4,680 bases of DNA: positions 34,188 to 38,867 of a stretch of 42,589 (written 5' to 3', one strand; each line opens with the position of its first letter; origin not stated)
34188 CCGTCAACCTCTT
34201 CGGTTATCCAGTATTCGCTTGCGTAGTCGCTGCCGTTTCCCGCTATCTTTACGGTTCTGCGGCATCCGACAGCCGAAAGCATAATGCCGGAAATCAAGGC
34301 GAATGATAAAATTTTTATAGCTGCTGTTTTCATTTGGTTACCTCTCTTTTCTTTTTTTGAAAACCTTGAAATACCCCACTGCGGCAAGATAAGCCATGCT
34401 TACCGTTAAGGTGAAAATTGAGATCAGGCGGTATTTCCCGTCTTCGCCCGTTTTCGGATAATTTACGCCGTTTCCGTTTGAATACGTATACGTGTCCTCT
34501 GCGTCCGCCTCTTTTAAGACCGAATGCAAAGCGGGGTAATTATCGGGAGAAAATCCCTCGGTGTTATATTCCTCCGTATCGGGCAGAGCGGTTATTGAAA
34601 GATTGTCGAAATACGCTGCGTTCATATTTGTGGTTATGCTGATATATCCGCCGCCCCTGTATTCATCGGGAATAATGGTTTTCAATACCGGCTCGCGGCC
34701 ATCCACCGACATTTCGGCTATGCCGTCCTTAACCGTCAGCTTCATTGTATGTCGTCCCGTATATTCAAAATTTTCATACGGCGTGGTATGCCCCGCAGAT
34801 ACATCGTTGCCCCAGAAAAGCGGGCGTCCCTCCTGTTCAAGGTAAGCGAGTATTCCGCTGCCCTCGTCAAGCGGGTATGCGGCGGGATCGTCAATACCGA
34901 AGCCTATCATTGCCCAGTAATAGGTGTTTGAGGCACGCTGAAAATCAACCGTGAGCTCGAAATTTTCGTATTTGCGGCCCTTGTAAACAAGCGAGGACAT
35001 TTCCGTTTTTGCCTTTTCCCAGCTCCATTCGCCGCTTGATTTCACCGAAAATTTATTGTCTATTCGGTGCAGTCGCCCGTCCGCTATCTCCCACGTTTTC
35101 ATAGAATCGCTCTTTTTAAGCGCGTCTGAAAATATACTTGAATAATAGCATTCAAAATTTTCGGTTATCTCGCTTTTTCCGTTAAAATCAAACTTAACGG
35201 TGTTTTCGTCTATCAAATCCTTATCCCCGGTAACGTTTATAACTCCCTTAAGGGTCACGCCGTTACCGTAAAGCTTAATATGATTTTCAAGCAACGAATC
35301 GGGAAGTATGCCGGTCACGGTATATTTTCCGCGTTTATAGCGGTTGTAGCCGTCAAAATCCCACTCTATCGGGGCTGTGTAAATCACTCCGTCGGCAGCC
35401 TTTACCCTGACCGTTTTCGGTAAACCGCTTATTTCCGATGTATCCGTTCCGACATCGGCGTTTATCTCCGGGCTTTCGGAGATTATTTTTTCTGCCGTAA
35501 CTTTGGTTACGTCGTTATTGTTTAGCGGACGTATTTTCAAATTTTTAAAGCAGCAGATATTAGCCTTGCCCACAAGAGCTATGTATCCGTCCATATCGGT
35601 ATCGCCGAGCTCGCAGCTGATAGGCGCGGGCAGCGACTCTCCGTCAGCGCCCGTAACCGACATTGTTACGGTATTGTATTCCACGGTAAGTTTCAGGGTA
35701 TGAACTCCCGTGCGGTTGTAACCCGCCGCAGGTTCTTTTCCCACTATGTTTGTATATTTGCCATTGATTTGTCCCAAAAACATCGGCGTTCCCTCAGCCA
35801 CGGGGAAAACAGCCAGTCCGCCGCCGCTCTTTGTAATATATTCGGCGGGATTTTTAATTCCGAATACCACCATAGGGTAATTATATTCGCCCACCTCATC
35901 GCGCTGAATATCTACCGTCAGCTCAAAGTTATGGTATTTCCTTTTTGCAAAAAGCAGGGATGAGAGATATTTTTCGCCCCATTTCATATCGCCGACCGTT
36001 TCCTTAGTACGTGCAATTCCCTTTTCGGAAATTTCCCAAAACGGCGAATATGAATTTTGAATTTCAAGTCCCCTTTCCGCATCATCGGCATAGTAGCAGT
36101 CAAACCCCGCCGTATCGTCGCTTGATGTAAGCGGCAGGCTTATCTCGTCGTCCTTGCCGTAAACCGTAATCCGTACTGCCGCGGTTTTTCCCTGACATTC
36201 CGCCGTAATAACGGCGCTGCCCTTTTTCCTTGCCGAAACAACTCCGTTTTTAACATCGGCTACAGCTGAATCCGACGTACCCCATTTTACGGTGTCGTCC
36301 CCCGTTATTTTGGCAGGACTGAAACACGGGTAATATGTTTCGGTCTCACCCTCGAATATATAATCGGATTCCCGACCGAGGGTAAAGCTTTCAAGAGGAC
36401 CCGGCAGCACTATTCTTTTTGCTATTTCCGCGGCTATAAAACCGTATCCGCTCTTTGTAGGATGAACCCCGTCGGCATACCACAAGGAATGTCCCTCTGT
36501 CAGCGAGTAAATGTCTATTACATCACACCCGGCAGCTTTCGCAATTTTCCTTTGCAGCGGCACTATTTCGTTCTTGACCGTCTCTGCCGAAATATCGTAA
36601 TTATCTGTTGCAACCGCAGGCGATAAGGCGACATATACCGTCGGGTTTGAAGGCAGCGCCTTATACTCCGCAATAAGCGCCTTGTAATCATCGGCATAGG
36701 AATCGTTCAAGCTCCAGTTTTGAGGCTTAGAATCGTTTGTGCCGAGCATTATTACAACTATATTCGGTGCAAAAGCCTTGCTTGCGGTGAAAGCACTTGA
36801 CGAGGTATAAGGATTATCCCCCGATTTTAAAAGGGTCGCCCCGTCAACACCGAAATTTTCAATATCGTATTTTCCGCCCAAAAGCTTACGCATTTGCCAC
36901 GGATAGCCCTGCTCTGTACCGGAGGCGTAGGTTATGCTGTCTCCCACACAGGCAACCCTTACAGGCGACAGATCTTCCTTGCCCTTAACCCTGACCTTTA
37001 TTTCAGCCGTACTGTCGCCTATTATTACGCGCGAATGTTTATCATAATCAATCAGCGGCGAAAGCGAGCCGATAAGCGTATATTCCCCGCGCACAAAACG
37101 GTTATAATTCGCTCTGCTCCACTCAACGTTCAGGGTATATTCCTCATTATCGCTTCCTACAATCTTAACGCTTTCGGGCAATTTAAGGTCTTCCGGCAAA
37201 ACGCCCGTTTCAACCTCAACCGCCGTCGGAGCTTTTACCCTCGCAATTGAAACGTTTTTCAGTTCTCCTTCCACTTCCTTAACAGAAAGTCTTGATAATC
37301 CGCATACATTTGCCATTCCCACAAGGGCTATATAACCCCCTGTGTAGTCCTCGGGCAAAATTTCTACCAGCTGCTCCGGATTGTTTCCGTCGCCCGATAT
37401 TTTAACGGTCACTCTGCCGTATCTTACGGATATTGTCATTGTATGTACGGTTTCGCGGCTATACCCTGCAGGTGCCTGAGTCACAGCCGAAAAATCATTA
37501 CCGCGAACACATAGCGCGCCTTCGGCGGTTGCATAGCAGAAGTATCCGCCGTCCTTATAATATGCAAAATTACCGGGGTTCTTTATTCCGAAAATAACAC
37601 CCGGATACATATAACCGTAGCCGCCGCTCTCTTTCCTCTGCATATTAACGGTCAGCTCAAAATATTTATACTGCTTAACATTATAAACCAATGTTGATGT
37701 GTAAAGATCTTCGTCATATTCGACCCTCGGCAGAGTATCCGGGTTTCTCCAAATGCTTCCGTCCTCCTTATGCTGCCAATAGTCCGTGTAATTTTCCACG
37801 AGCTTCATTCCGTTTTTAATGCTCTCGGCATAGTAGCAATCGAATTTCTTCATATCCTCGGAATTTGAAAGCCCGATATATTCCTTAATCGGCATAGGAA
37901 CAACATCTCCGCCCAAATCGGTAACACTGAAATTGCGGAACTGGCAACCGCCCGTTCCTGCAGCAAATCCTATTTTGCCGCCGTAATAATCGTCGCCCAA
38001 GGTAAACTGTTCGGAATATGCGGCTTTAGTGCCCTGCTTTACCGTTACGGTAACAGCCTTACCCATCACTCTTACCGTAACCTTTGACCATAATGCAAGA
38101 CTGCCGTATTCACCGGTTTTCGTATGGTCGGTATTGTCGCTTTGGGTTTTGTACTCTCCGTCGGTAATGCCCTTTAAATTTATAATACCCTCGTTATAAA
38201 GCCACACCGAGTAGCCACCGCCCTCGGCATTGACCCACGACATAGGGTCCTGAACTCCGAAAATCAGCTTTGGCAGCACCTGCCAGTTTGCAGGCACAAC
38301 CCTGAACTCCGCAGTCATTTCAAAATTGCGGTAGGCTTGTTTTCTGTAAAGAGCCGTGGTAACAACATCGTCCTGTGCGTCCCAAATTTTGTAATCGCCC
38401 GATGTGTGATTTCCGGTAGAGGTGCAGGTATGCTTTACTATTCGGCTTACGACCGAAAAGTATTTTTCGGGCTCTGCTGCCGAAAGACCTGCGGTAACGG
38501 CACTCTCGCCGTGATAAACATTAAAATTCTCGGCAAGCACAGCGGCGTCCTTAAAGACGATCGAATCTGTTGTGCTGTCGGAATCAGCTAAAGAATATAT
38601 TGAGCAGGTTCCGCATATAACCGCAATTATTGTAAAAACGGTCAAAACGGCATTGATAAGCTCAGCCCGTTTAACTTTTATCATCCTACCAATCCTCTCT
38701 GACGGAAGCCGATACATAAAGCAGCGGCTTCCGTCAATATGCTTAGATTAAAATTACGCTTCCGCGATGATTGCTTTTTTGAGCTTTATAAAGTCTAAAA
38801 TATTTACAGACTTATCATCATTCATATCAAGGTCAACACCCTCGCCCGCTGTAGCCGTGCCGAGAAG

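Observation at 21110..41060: Unassigned ~200-aa ConA-like beta-sandwich module present in nine copies on three surface proteins (candidate new carbohydrate-binding family)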

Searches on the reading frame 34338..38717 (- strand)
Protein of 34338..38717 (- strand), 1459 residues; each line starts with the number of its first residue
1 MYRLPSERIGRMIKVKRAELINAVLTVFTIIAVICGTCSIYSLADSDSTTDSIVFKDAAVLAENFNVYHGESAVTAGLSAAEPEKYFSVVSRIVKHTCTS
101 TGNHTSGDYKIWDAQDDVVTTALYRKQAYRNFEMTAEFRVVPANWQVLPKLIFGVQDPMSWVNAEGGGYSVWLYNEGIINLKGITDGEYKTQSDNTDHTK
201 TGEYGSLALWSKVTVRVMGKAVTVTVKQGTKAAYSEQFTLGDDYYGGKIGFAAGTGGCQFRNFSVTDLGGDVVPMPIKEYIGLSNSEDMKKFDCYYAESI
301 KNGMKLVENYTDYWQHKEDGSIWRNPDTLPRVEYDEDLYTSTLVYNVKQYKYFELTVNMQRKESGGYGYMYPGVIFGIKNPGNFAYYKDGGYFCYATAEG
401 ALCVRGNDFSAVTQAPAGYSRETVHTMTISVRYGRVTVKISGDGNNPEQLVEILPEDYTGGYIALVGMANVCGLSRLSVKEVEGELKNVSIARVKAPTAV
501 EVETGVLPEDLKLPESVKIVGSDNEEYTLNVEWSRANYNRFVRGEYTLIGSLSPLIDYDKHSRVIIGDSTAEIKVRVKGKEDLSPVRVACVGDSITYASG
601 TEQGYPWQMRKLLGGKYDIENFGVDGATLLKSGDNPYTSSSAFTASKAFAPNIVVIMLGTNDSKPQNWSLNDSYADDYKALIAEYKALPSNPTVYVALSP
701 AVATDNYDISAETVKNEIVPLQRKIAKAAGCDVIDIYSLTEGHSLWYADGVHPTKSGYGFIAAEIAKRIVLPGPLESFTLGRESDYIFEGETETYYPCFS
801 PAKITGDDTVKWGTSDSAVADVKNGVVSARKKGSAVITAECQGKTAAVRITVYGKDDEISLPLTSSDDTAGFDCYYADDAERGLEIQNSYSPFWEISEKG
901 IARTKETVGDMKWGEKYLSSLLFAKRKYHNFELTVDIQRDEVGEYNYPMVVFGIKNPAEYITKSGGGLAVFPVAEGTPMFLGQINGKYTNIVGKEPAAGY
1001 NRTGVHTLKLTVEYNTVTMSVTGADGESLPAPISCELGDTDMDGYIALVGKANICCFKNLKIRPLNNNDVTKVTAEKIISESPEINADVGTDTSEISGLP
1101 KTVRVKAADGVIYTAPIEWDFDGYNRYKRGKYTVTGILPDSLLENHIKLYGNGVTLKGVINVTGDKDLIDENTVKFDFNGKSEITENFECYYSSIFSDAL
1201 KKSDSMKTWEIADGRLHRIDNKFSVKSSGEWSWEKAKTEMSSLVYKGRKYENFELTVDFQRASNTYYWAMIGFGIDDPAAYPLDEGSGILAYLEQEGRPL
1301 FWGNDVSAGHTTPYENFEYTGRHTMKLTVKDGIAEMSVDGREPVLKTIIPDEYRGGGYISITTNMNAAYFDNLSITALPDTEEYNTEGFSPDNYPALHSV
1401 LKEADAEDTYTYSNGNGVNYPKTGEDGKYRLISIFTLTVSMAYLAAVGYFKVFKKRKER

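Call 6: search_protein_families(library=pfam, proteins=[window:34338-38717:-], max_evalue=0.1)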
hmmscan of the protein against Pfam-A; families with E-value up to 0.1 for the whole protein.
window:34338-38717:- (1459 aa): 6 families
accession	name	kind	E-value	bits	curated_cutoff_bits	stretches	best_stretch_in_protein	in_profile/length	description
PF13472.12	Lipase_GDSL_2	-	3.8e-22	80.1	32.9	1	590-758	1-176/178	GDSL-like Lipase/Acylhydrolase family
PF00657.28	Lipase_GDSL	-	6.4e-16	59.6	23.6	1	588-765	1-208/208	GDSL-like Lipase/Acylhydrolase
PF07532.17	Big_4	-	3e-11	43.1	22.1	2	1091-1138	8-56/59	Bacterial Ig-like domain (group 4)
PF06439.18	3keto-disac_hyd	-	5.5e-09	36.8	26.8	1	1206-1375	23-186/187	3-keto-disaccharide hydrolase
PF04311.20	DUF459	-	0.00022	21.1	27.2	1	587-749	1-162/197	Protein of unknown function (DUF459)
PF21461.3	HL_N-beta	-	0.003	17.8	27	1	814-843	18-47/57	Hyaluronate lyase, N-terminal beta-sheet domain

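Call 38: search_protein_families(library=ncbifam, max_evalue=0.01, proteins=[window:34338-38717:-])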
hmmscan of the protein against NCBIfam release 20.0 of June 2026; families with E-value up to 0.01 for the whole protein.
window:34338-38717:- (1459 aa): 2 families
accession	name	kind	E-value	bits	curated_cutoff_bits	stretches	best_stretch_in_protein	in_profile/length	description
NF042968.1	AcxylEst_AxeA1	equivalog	9.5e-47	159.3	700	1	584-762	273-456/459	acetylxylan esterase AxeA1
NF045548.1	GDSL_lipase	equivalog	0.0095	15.5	300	0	652-768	113-224/231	Rv0518 family GDSL lipase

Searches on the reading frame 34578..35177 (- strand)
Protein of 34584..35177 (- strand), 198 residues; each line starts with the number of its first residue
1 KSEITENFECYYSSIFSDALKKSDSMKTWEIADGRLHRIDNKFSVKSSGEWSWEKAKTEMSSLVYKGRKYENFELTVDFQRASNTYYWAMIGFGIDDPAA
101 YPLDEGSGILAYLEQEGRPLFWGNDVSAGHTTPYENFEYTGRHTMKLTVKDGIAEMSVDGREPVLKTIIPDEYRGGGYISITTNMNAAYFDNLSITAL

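Call 9: search_protein_families(library=pfam, max_evalue=10, proteins=[window:34584-35177:-])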
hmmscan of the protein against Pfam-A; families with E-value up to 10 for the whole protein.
seq(198 aa): 2 families
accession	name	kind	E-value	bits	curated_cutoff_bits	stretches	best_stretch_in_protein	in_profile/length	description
PF06439.18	3keto-disac_hyd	-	0.00021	21.8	26.8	1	26-195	23-186/187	3-keto-disaccharide hydrolase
PF21708.4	Glyco_hydro_59_C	-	0.0013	19.2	27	1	56-197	36-174/175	Galactocerebrosidase, C-terminal lectin domain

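Call 64: search_solved_structures(query=A5, max_evalue=10, show_alignments=0)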
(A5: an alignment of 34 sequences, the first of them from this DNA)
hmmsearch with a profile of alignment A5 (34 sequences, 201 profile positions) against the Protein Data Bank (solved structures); distinct sequences matched with E-value up to 10: 23.
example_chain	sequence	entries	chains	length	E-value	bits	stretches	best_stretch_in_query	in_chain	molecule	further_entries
4jqt_A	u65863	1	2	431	6.9e-07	32.5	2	60-185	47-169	putative glycosyl hydrolase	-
3imm_A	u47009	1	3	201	2.6e-05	27.3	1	58-176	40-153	Putative secreted glycosylhydrolase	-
9h8i_A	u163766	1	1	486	0.00026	24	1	110-200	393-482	Endolevansase LevB1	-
8v31_A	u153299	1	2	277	0.00053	23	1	25-79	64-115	Glycosyl hydrolase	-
3s5q_A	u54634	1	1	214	0.0018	21.3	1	58-175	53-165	Putative glycosylhydrolase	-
9fbe_B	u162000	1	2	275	0.015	18.3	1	26-79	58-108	Probable secreted glycosyl hydrolase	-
3h3l_A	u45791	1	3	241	0.026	17.5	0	29-169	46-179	PUTATIVE SUGAR HYDROLASE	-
3r05_A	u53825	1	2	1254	0.029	17.4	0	137-170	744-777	Neurexin-1-alpha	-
3qcw_A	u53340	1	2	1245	0.029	17.3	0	137-170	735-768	Neurexin-1-alpha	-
3nmb_A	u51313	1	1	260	0.033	17.2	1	26-79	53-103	putative sugar hydrolase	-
3osd_A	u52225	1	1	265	0.09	15.8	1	26-79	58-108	putative glycosyl hydrolase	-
3poy_A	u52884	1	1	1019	0.094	15.7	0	137-170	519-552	Neurexin-1-alpha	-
2r16_A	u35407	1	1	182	0.23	14.4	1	137-171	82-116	Neurexin-1-alpha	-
5hon_A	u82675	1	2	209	0.28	14.1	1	131-177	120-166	Extracellular arabinanase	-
8q7z_BB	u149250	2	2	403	1.2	12.1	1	110-174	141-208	Ribosomal protein uL3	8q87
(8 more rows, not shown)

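Call 68: predict_structure(alignment_id=A5)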
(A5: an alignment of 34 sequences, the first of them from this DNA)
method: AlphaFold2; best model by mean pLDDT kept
length: 200 residues; sequences in the alignment: 34
mean_pLDDT: 91.4   pTM: 0.89
mean pLDDT of the five models: 91.4, 91.3, 91.1, 90.7, 90.0
residues with pLDDT >= 90: 153; 70-90: 37; 50-70: 9; < 50: 1
segments of 3 or more residues with pLDDT < 50: none
pLDDT, mean of each block of 10 residues (from residue 1): 88 90 93 92 61 82 96 98 90 98 94 95 83 91 98 97 94 95 95 97
secondary structure, 60 per line:
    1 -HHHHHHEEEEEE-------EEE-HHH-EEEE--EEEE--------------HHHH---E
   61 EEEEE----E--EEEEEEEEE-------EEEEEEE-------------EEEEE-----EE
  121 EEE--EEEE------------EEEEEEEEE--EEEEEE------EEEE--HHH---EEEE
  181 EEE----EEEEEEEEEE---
elements in order: H2-7 E8-13 E21-23 E29-32 E35-38 H53-56 E60-65 E73-81 E89-95 E109-113 E119-123 E126-129 E142-150 E153-158 E165-168 E177-183 E188-197

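Call 70: fold_search(model_id=the predicted structure, library=pdb)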
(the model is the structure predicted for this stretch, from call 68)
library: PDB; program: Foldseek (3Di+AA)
matches with E <= 10: 1683; with E <= 0.001: 391
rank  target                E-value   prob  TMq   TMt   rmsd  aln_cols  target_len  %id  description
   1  7nde                  3.4e-07  1.00  0.57  0.50   6.5       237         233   12  Trichoderma parareesei PL7A beta-glucuronan lyase (released 2022-03-02)
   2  3osd                  4.3e-07  1.00  0.52  0.40  10.5       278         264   14  Crystal structure of a putative glycosyl hydrolase (BT2157) from BACTEROIDES THETAIOTAOMICRON VPI-5482 at 1.80 A resolut (released 2010-10-13)
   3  2za9                  5.3e-07  1.00  0.62  0.55   5.5       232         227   10  Crystal Structure of Alginate lyase A1-II' N141C/N199C (released 2008-05-27)
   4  8v31_C                5.3e-07  1.00  0.54  0.44  10.2       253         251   15  Structure of Alistipes sp. 3-Keto-2-hydroxy-glucal-hydratase AL2 (released 2024-06-19)
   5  3u1x_A                6.9e-07  1.00  0.52  0.49   7.9       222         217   14  Crystal structure of a putative glycosyl hydrolase (BDI_1869) from Parabacteroides distasonis ATCC 8503 at 1.70 A reso (released 2011-10-26)
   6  3u1x_B                7.7e-07  1.00  0.48  0.44   9.9       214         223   15  Crystal structure of a putative glycosyl hydrolase (BDI_1869) from Parabacteroides distasonis ATCC 8503 at 1.70 A reso (released 2011-10-26)
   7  2zac_A                9.6e-07  1.00  0.59  0.53   6.1       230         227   10  Crystal Structure of Family 7 Alginate Lyase A1-II' Y284F in Complex with Product (MMG) (released 2008-05-27)
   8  5y33                  1.0e-06  1.00  0.52  0.43   6.8       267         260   10  Crystal structure of alginate lyase from Flavobacterium sp. UMI-01 reveals polymannuronate specificity (released 2018-07-04)
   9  4azz_A                1.1e-06  1.00  0.61  0.73   3.6       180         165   15  Carbohydrate binding module CBM66 from Bacillus subtilis (released 2012-07-25)
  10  8tda_A                1.1e-06  1.00  0.53  0.43  10.3       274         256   13  Structure of Bacteroides thetaiotaomicron 3-Keto-2-hydroxy-glucal-hydratase BT2 (released 2024-06-12)
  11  2zaa_A                1.2e-06  1.00  0.61  0.54   6.2       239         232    9  Crystal Structure of Family 7 Alginate Lyase A1-II' H191N/Y284F in Complex with Substrate (GGMG) (released 2008-05-27)
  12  2cws                  1.3e-06  1.00  0.60  0.54   6.2       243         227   11  Crystal structure at 1.0 A of alginate lyase A1-II', a member of polysaccharide lyase family-7 (released 2005-11-15)
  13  9fbe_B                1.3e-06  1.00  0.53  0.42  10.4       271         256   14  3-keto-glycoside eliminase/hydratase in komplex with 2-hydroxy-3-keto-glucal (released 2025-10-29)
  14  3imm_A                1.5e-06  1.00  0.59  0.59   5.5       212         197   15  Crystal structure of Putative glycosyl hydrolase (YP_001301887.1) from Parabacteroides distasonis ATCC 8503 at 2.00 A  (released 2009-08-18)
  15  4jqt_A                1.5e-06  1.00  0.55  0.27   7.4       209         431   16  Crystal structure of a putative glycosyl hydrolase (BT3469) from Bacteroides thetaiotaomicron VPI-5482 at 2.49 A resol (released 2013-04-17)
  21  3s5q                  2.2e-06  1.00  0.55  0.52   8.1       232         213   15  Crystal structure of a putative glycosyl hydrolase (BDI_2473) from Parabacteroides distasonis ATCC 8503 at 1.85 A resolu (released 2011-06-15)
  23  4b1m_B                2.5e-06  1.00  0.59  0.71   3.7       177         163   14  CARBOHYDRATE BINDING MODULE CBM66 FROM BACILLUS SUBTILIS (released 2012-12-12)
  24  3nmb                  2.5e-06  1.00  0.59  0.47  10.0       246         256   14  Crystal structure of a putative sugar hydrolase (BACOVA_03189) from Bacteroides ovatus at 2.40 A resolution (released 2010-08-18)
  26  8rr2_A                2.8e-06  1.00  0.54  0.43  10.6       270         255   13  3-keto-glycoside eliminase/hydratase in komplex with alpha-3-keto-glucose (released 2024-08-07)
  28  9fbe_A                3.2e-06  1.00  0.54  0.43  10.3       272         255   13  3-keto-glycoside eliminase/hydratase in komplex with 2-hydroxy-3-keto-glucal (released 2025-10-29)
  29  4b1m_A                4.6e-06  1.00  0.56  0.67   3.9       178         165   13  CARBOHYDRATE BINDING MODULE CBM66 FROM BACILLUS SUBTILIS (released 2012-12-12)
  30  8v31_A                4.6e-06  1.00  0.54  0.45   9.1       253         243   15  Structure of Alistipes sp. 3-Keto-2-hydroxy-glucal-hydratase AL2 (released 2024-06-19)
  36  4b1l                  9.8e-06  1.00  0.57  0.69   4.5       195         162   13  CARBOHYDRATE BINDING MODULE CBM66 FROM BACILLUS SUBTILIS (released 2012-12-12)
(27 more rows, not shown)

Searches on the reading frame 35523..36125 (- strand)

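Call 9: search_protein_families(library=pfam, max_evalue=10, proteins=[window:35523-36125:-])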
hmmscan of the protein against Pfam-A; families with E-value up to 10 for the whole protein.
seq(201 aa): 1 family
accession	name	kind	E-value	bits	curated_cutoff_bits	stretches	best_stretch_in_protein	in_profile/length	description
PF06439.18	3keto-disac_hyd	-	0.21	12.1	26.8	1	56-199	43-187/187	3-keto-disaccharide hydrolase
